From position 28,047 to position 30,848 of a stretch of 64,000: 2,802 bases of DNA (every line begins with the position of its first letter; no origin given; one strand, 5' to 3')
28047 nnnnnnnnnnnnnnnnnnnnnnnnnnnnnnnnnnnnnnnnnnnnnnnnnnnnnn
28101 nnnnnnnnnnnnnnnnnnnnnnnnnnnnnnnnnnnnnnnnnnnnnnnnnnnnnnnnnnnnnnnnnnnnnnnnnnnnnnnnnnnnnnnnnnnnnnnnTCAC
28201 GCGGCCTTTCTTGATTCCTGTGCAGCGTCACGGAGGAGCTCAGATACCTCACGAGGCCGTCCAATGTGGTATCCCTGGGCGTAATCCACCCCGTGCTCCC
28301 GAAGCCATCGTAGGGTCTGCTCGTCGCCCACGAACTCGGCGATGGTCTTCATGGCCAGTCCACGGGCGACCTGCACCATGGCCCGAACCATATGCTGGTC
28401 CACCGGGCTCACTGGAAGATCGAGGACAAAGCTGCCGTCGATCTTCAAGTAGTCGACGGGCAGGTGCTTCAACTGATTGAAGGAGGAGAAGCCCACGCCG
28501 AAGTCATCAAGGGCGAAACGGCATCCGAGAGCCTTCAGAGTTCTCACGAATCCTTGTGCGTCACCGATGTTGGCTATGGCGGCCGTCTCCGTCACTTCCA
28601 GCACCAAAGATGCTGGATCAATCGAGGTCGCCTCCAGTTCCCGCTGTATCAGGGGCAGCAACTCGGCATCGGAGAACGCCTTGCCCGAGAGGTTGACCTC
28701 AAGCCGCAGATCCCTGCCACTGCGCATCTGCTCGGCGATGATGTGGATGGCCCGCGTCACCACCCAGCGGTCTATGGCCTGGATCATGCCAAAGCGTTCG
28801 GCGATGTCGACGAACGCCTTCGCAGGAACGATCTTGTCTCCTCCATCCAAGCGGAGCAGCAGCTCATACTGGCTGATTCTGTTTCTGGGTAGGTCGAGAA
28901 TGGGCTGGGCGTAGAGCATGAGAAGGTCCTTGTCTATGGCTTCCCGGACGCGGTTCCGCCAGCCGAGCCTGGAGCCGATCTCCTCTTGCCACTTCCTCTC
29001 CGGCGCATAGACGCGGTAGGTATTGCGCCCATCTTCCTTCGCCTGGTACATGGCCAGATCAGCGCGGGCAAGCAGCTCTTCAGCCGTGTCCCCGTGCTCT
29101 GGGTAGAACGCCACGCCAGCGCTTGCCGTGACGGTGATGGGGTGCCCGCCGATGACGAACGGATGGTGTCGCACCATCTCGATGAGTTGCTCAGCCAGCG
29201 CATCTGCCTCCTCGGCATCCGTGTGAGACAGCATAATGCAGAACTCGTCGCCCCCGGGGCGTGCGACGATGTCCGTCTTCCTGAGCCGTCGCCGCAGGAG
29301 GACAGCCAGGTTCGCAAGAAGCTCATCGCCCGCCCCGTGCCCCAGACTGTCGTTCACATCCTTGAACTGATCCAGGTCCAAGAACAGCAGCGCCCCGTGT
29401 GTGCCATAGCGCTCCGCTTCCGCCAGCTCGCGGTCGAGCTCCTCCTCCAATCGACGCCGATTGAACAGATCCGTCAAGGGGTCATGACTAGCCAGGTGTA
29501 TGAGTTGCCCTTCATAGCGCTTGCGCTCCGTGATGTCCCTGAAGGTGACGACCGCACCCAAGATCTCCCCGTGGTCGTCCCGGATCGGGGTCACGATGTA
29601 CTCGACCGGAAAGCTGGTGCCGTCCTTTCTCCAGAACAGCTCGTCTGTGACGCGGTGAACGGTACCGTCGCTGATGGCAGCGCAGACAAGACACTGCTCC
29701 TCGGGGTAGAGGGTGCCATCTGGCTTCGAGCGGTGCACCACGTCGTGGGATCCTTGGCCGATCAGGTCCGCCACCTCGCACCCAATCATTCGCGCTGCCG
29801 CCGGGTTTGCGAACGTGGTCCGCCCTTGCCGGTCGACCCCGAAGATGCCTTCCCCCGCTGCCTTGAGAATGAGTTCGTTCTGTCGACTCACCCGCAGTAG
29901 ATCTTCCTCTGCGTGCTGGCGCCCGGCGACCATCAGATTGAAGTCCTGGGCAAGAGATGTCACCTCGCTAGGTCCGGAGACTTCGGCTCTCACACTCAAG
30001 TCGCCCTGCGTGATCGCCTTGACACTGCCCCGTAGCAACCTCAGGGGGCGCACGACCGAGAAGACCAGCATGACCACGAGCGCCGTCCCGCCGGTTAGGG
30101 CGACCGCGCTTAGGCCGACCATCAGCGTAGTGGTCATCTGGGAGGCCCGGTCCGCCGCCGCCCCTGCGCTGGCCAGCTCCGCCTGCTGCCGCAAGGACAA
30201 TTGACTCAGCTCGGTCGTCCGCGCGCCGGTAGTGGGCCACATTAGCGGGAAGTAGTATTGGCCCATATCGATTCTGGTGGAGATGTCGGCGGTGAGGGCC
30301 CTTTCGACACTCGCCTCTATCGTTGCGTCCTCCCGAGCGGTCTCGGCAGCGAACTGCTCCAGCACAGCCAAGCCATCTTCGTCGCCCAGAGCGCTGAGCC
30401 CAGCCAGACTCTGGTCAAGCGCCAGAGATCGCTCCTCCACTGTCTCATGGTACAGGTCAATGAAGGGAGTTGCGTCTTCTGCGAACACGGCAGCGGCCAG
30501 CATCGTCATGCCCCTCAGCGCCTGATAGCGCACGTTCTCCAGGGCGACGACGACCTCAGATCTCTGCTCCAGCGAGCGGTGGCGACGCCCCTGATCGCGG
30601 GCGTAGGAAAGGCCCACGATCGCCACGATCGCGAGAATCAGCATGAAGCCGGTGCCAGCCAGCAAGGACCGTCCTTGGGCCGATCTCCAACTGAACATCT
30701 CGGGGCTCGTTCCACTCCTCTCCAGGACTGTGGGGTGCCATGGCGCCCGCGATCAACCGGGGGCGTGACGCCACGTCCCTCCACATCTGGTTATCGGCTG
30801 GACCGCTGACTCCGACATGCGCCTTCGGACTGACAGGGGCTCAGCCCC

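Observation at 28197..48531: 20-kb signal-transduction island: stacked c-di-GMP modules, a 12-PAS kinase, a hybrid kinase, three response regulators, a pilin and a sigma factor, bracketed by two paralogous degenerate-GGDEF membrane proteins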

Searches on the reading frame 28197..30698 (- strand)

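Call 3: search_protein_families(library=pfam, proteins=[window:28197-30698:-], max_evalue=0.01)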
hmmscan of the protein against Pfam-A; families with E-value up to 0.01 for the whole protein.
window:28197-30698:- (833 aa): 8 families
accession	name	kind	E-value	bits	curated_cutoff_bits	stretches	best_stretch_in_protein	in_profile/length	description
PF00563.25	EAL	-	8.1e-67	225.5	31.3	1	582-815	2-236/236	EAL domain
PF00990.26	GGDEF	-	4.9e-50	169.9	23.8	1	403-559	1-160/161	Diguanylate cyclase, GGDEF domain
PF13426.13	PAS_9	-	3.6e-16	59.8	27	1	283-391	2-103/103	PAS domain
PF08448.16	PAS_4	-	2e-15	57.4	23.1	1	280-394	3-110/110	PAS fold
PF00989.32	PAS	-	5.1e-15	55.9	22.6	1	275-389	4-113/113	PAS fold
PF00672.30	HAMP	-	1.4e-11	45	25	1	214-257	5-48/53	HAMP domain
PF13188.13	PAS_8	-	0.00028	21.1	21.8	1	276-314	5-43/65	PAS domain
PF17853.6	GGDEF_2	-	0.0014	19.2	24.5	1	456-517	33-92/116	GGDEF-like domain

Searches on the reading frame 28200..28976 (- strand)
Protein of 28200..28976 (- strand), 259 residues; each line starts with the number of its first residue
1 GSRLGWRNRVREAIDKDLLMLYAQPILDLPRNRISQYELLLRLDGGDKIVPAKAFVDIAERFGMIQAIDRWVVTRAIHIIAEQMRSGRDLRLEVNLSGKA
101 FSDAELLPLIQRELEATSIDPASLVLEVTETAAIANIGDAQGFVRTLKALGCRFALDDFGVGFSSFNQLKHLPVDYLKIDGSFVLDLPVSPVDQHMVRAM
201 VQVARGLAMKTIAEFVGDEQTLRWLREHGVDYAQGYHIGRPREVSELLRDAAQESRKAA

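Call 53: search_solved_structures(query=window:28200-28976:-, show_alignments=2, max_evalue=1e-10)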
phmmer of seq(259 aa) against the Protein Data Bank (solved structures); distinct sequences matched with E-value up to 1e-10: 44.
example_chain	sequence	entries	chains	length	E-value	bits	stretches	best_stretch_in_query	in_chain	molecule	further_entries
8pps_A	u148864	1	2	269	3e-57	197.2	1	1-243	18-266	EAL domain-containing protein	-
5xgb_A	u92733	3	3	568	8.8e-56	192.4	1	4-243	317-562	Uncharacterized protein | Uncharacterized protein PA0861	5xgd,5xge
4rni_A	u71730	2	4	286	5.3e-40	140.7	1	3-244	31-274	Motility regulator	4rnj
4f3h_A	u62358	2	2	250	7.5e-40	140.2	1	6-238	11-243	Putative uncharacterized protein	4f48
4rnh_A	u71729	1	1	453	1.7e-39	139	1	3-244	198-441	Motility regulator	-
2r6o_A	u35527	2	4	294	2.3e-39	138.6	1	3-244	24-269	Putative diguanylate cyclase/phosphodiesterase (GGDEF & EAL domains) | PUTATIVE DIGUANYLATE CYCLASE/PHOSPHODIESTERASE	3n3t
4rnf_A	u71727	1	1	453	4.1e-38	134.5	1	3-244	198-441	Motility regulator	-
4foj_A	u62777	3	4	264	1.4e-37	132.7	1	6-238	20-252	FimX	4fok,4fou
7lkq_A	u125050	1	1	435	5.2e-37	130.9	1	6-238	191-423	FimX(GGDEF-EAL)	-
3hv9_A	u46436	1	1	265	4.8e-36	127.7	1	11-244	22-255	Protein FimX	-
3hv8_A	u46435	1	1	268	5e-36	127.7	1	11-244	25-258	Protein FimX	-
4afy_A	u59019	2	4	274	5.4e-36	127.6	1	11-244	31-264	FIMX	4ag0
4j40_A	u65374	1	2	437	2e-35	125.7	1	11-244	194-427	FimX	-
5m3c_A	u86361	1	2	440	2.5e-34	122.1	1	3-242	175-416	Diguanylate cyclase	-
8arv_A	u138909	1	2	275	3.2e-34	121.7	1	10-252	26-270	Bifunctional diguanylate cyclase/phosphodiesterase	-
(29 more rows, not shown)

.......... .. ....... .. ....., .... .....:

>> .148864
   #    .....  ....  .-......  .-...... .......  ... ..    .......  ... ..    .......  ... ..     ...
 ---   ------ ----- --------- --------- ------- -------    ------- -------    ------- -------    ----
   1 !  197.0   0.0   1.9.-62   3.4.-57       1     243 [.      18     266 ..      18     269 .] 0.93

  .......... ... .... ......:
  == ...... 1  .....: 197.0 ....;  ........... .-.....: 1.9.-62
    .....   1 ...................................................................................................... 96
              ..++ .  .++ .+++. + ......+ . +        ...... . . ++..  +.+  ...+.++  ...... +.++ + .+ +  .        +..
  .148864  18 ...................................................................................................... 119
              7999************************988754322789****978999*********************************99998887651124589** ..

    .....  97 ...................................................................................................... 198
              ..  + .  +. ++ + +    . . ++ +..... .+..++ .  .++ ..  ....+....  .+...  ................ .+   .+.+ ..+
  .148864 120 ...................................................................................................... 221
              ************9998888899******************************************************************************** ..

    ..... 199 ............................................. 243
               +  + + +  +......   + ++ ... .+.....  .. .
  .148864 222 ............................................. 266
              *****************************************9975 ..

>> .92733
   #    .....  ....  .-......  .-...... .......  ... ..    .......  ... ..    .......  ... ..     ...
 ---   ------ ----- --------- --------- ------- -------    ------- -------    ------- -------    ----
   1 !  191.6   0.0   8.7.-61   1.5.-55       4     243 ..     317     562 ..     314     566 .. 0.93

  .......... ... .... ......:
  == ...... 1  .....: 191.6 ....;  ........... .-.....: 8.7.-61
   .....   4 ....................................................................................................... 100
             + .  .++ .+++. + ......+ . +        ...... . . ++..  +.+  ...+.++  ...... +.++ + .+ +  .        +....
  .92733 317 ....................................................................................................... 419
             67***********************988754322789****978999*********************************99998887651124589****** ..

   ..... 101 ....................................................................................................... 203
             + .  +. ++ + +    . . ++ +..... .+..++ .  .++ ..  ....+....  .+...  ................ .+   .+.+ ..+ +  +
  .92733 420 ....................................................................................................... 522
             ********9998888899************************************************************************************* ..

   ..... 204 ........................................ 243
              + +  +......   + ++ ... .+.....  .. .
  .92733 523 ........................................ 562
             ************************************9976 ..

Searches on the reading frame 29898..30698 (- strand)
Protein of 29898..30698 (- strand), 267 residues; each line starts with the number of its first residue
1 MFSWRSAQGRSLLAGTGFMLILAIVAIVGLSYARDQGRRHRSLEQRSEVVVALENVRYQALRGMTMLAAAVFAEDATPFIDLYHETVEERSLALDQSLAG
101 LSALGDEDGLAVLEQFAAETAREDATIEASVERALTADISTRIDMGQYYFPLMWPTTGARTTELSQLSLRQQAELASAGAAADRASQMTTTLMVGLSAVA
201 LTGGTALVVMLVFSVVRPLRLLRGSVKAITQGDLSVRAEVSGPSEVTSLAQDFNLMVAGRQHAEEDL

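Call 54: search_protein_families(library=pfam, proteins=[window:30051-30698:-], max_evalue=1)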
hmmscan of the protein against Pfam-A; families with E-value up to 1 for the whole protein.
seq(216 aa): 2 families
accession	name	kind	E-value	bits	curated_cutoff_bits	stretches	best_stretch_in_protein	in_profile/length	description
PF09548.15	Spore_III_AB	-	0.068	13.6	32.5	1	16-55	3-42/170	Stage III sporulation protein AB (spore_III_AB)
PF06596.16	PsbX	-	0.25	11.8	25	1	11-31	11-30/38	Photosystem II reaction centre X protein (PsbX)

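Call 55: find_homologous_proteins(query=window:29898-30698:-)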
Query seq(267 aa): 8000 candidates shared short words with the query, none scored E <= 0.001.

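Call 84: predict_structure(alignment_id=A4)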
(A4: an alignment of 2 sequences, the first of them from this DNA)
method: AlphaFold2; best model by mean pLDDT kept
length: 267 residues; sequences in the alignment: 2
mean_pLDDT: 79.5   pTM: 0.58
mean pLDDT of the five models: 79.5, 75.5, 73.9, 72.9, 67.6
residues with pLDDT >= 90: 33; 70-90: 205; 50-70: 25; < 50: 4
segments of 3 or more residues with pLDDT < 50: 1-4
pLDDT, mean of each block of 10 residues (from residue 1): 54 74 78 80 89 89 83 84 90 93 91 88 78 78 79 76 88 87 76 73 73 70 74 71 70 82 79
secondary structure, 60 per line:
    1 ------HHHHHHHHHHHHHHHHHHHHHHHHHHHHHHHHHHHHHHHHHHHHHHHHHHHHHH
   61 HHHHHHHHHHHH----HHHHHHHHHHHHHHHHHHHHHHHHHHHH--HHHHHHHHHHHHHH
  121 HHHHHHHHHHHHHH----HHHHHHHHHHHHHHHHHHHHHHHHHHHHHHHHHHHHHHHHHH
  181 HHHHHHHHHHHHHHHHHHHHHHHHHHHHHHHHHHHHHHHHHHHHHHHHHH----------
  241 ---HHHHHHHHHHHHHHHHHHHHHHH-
elements in order: H7-72 H77-104 H107-134 H139-230 H244-266

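Call 86: fold_search(model_id=the predicted structure, library=pdb)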
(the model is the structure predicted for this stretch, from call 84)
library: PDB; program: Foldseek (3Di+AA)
matches with E <= 10: 529; with E <= 0.001: 0
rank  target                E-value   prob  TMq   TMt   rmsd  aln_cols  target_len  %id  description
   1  5jgp                  7.8e-03  1.00  0.35  0.39   8.8       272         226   16  Crystal structure of the nitrate/nitrite sensor NarQ fragment bound with iodide ions (released 2017-05-31)
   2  5jef_B                1.0e-02  1.00  0.38  0.45   9.0       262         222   16  Fragment of nitrate/nitrite sensor histidine kinase NarQ (WT) in asymmetric holo state (released 2017-05-31)
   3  6yue                  1.1e-02  1.00  0.39  0.45  10.7       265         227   15  Fragment of nitrate/nitrite sensor histidine kinase NarQ (R50S variant) (released 2020-05-06)
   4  5iji                  2.3e-02  0.99  0.34  0.38   9.1       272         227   15  Fragment of nitrate/nitrite sensor histidine kinase NarQ (WT) in symmetric holo state (released 2017-05-31)
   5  5jeq                  2.7e-02  1.00  0.36  0.40  10.0       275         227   15  Fragment of nitrate/nitrite sensor histidine kinase NarQ (R50K) in symmetric apo state (released 2017-05-31)
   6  5jef_A                3.0e-02  0.97  0.31  0.36  11.4       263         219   16  Fragment of nitrate/nitrite sensor histidine kinase NarQ (WT) in asymmetric holo state (released 2017-05-31)
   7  6mrt_A                5.8e-02  0.82  0.24  0.23  36.8       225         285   12  12-meric ClyA pore complex (released 2019-05-15)
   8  9qwr_A                1.3e-01  0.60  0.20  0.31  25.6       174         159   12  MIC60 helical bundle dimer (released 2026-02-25)
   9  6s18_A                1.4e-01  0.96  0.28  0.45   7.9       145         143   16  Ligand binding domain of the P. putida receptor PcaY_PP in complex with glycerol (released 2020-10-21)
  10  6s33_B                1.4e-01  0.63  0.20  0.33  14.9       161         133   16  Ligand binding domain of the P. putida receptor PcaY_PP in complex with Protocatechuate (released 2020-10-21)
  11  9a65_A                1.5e-01  0.99  0.50  0.28   8.2       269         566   14  Integrative model of YVAQ-MCPB by crosslinking MS and deep learning (released 2024-09-18)
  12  6s37_A                1.5e-01  0.84  0.23  0.39   8.3       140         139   14  Ligand binding domain of the P. putida receptor PcaY_PP in complex with salicylic acid (released 2020-10-21)
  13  9qwr_B                1.6e-01  0.54  0.20  0.29  32.3       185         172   11  MIC60 helical bundle dimer (released 2026-02-25)
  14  6s33_A                1.7e-01  0.82  0.24  0.39   8.4       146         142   13  Ligand binding domain of the P. putida receptor PcaY_PP in complex with Protocatechuate (released 2020-10-21)
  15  4k0d_B                1.8e-01  0.99  0.36  0.62   5.3       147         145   16  Periplasmic sensor domain of sensor histidine kinase, Adeh_2942 (released 2013-06-12)
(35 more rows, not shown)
